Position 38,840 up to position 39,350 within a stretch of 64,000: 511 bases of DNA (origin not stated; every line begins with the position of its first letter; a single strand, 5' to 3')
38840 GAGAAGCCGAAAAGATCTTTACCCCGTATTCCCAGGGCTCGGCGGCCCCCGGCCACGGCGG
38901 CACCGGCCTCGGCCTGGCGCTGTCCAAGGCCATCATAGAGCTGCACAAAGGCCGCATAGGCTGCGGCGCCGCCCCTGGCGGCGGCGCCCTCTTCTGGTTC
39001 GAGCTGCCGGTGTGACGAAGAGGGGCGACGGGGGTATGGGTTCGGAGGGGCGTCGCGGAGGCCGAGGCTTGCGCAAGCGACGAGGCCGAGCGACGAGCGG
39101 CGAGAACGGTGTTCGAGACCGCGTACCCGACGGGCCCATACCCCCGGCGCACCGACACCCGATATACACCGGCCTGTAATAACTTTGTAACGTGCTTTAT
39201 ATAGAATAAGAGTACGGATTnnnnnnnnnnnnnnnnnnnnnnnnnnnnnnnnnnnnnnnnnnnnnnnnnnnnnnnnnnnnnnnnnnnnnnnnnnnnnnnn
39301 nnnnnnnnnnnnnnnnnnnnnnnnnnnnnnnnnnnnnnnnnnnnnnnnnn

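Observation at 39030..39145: Family B structured repeat: two copies with compensatory changes (second copy at 58288-58414)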

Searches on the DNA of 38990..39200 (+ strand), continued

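Call 77: search_with_rna_model(model_id=R1, sources=[L002, L003, L004, L005, L006, L008, L009, L010, L011, L012, L013, L014, L015, L016, L018, L019, L021, L022, L025, L026, L027, L028, L029, L030, L031, L032, L033, L036, L039, L040, L041, L042, L043, L044, L047, L048, L051, L053, L054, L055, L056, L057, L059, L060, L061, L062, L063, L064, L066, L071, L074, L076, L077, L078, L080, L081, L082, L083, L084, L085, L086, L088, L090, L091, L093, L094, L096, L097, L098, L100, L101, L102, L105, L106, L109, L110, L112, L113, L115, L116, L117, L118], max_evalue=1)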
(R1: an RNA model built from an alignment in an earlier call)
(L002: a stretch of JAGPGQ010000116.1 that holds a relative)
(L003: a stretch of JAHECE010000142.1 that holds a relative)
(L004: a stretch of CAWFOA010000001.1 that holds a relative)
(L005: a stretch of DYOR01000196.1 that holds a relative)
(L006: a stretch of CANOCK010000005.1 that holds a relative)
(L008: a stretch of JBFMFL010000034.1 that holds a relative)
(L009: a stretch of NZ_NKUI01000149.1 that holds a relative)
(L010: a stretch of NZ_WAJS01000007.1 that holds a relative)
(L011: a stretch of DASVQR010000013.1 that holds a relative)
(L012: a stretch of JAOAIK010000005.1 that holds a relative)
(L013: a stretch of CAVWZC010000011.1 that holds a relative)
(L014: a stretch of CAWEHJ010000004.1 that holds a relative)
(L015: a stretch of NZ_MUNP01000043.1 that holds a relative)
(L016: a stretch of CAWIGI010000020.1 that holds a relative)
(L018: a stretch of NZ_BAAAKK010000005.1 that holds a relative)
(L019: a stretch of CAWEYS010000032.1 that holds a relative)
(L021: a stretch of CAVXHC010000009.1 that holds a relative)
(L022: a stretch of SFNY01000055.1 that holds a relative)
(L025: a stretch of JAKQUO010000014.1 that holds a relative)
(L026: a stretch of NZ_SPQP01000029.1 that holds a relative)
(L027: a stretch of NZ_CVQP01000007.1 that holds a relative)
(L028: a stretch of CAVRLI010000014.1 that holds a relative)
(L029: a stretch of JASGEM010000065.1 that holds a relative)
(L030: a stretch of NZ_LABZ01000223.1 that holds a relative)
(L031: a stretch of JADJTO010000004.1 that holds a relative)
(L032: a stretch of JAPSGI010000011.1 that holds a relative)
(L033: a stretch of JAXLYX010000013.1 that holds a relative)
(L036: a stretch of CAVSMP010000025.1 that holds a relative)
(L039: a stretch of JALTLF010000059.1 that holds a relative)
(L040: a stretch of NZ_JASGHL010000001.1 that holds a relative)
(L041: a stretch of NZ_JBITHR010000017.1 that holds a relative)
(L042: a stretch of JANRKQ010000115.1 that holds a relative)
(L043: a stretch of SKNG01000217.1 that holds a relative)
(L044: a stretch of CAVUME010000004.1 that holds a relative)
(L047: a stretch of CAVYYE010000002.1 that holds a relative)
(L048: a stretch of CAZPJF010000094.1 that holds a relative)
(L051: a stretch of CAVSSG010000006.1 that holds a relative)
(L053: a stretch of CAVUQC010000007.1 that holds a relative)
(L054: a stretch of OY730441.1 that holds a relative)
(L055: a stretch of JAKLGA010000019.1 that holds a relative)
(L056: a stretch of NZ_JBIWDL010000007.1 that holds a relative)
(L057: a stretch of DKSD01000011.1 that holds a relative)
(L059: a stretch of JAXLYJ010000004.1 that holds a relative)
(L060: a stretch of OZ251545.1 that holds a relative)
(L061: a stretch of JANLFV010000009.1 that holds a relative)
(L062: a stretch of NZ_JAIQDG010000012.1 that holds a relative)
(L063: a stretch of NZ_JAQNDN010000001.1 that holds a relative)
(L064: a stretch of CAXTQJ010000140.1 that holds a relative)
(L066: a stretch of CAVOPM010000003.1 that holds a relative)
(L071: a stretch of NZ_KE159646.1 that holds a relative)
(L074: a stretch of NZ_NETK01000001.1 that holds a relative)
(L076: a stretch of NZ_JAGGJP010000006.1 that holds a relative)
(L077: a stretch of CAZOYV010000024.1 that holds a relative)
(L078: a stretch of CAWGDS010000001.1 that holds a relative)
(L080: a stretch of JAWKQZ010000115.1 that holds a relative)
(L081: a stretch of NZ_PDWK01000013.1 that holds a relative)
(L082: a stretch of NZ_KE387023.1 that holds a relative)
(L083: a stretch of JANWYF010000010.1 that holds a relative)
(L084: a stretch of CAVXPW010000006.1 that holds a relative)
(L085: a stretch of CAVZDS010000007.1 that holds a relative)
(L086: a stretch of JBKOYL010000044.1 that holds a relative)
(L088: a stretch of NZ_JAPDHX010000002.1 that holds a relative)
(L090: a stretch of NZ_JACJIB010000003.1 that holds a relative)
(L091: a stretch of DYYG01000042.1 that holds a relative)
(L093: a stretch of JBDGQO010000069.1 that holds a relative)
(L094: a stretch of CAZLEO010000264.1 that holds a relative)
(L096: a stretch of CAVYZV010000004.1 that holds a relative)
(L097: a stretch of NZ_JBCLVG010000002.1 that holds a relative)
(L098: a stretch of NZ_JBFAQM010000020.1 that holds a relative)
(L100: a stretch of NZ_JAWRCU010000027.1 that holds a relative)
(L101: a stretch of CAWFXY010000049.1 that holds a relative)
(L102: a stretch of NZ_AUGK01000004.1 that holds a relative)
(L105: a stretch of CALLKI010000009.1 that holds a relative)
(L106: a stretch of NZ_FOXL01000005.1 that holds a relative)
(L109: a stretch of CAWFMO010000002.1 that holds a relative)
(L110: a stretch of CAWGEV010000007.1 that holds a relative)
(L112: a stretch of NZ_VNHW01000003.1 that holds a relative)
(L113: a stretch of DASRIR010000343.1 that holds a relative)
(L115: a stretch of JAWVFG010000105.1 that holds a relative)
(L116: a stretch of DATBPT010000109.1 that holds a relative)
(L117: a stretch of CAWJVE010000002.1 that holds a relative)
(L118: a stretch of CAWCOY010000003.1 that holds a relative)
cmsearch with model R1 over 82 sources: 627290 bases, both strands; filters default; matches with E-value up to 1: 89.
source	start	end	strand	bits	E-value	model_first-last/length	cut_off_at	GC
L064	3213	3347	-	32.4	3.8e-05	1-134/134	no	0.75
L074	2399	2437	-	30.7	0.0001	34-72/134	no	0.85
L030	5498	5536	-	27.8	0.00059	34-72/134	no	0.82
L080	6592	6623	+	27.4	0.00075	38-69/134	no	0.81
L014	6580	6690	+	26.9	0.001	1-134/134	no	0.75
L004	1423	1455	+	26.4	0.0014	37-69/134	no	0.85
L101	1902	1942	+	26.4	0.0014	33-73/134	no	0.88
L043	2111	2149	-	25.7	0.0021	34-72/134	no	0.82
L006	483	514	-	25.6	0.0023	38-69/134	no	0.84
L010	7315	7346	-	25.6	0.0023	38-69/134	no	0.84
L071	6944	6975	+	25.6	0.0023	38-69/134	no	0.84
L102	7318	7349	-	25.6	0.0023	38-69/134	no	0.84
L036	40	71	-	25.6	0.0023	38-69/134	no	0.84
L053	7488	7520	-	25.2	0.0028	37-69/134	no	0.85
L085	3152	3183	+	25.1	0.0031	38-69/134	no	0.81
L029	3722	3836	-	24.8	0.0037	1-134/134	no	0.72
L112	1051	1082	+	24.7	0.004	38-69/134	no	0.88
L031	5880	5916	-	24.5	0.0043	35-71/134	no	0.86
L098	7052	7084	+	24.3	0.0049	37-69/134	no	0.82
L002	5131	5167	+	24.3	0.0051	35-71/134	no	0.86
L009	5952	5983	-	23.9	0.0064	38-69/134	no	0.84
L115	3775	3806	+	23.9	0.0064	38-69/134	no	0.84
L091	5569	5600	-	23.9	0.0064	38-69/134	no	0.84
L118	2942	2976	+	23.6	0.0076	36-70/134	no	0.86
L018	3267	3299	+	23.5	0.0082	37-69/134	no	0.85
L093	1194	1225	-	23.4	0.0084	38-69/134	no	0.81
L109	3339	3375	-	23.4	0.0086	35-71/134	no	0.84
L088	5814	5850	-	22.7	0.013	35-71/134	no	0.89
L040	28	64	+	22.7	0.013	35-71/134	no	0.84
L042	6522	6648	+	22.7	0.013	1-134/134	no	0.67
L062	2414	2448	+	22.7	0.013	36-70/134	no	0.77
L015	3460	3492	+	22.7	0.013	37-69/134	no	0.79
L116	5374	5410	+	22.6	0.014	35-71/134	no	0.86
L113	3868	3902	+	22.3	0.017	36-70/134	no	0.74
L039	3174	3206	+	21.9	0.021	37-69/134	no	0.82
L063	5506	5540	+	21.9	0.022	36-70/134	no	0.8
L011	3117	3153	+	21.4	0.028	35-71/134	no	0.78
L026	2862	2896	-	21.4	0.029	36-70/134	no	0.8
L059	4000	4031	+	20.9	0.039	38-69/134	no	0.78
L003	3767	3801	-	20.6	0.046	36-70/134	no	0.77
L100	26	60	+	20.5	0.05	36-70/134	no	0.8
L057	6709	6747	-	20.4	0.052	34-72/134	no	0.79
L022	5129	5163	-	20.4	0.054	36-70/134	no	0.83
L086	7733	7769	+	20.3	0.056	35-71/134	no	0.81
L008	697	729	+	20.2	0.061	37-69/134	no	0.79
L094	4904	4945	-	20.1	0.063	32-74/134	no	0.81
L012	5940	5971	+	20.1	0.065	38-69/134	no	0.88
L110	5476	5548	-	20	0.068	30-105/134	no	0.75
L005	669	701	-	19.9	0.072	37-69/134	no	0.85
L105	922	953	-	19.9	0.072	38-69/134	no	0.84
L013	1626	1657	+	19.8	0.074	38-69/134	no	0.88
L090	4266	4297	-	19.8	0.074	38-69/134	no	0.81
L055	5405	5439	+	19.7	0.078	36-70/134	no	0.83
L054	555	586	-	19.7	0.083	38-69/134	no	0.78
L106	6038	6069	+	19.4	0.094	38-69/134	no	0.78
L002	794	920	-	19.2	0.11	1-134/134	no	0.71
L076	1326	1357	+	19.1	0.12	38-69/134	no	0.84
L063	2993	3029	+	19.1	0.12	35-71/134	no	0.73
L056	5432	5463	+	18.8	0.14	38-69/134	no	0.88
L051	7757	7788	+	18.8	0.14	38-69/134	no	0.84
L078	5475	5513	-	18.7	0.15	34-72/134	no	0.79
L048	2699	2730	+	18.7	0.15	38-69/134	no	0.88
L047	4595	4626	+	18.6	0.16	38-69/134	no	0.81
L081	3279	3315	-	18.5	0.16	35-71/134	no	0.86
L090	5559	5590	-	18.5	0.17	38-69/134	no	0.78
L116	700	812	+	18.3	0.19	1-134/134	no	0.7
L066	7537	7568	+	18.2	0.2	38-69/134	no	0.81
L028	3431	3465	-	18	0.23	36-70/134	no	0.69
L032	7506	7537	-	18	0.23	38-69/134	no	0.81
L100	403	439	+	17.8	0.25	32-74/134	no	0.81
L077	3154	3188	+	17.7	0.28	36-70/134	no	0.8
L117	3383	3419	+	17.4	0.32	35-71/134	no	0.84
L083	1769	1877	+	17.4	0.32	1-134/134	no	0.72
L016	2336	2367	+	17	0.41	38-69/134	no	0.81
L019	6945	6976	-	17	0.41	38-69/134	no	0.81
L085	3082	3113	+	16.9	0.44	38-69/134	no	0.81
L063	5627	5654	+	16.9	0.44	40-67/134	no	0.82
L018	1807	1909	+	16.9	0.44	1-134/134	no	0.72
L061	6456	6487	-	16.8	0.47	38-69/134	no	0.81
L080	6635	6676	+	16.7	0.49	32-74/134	no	0.83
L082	3401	3432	+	16.5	0.56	38-69/134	no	0.81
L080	5963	6027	-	16.3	0.65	30-105/134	no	0.68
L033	7666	7698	-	16.2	0.66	37-69/134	no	0.88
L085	2904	2929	+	15.9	0.78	38-69/134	no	0.81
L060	7392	7438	-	15.9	0.82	1-134/134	no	0.72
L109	4526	4549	-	15.8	0.86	42-65/134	no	0.79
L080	6736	6767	+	15.7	0.9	38-69/134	no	0.78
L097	2797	2837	+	15.7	0.92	33-73/134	no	0.78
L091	6839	6870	-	15.6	0.97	38-69/134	no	0.69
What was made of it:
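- Non-Elusimicrobia pattern hits match mostly only the roughly 32-nt core, and none scores above 32 bits (call 77).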
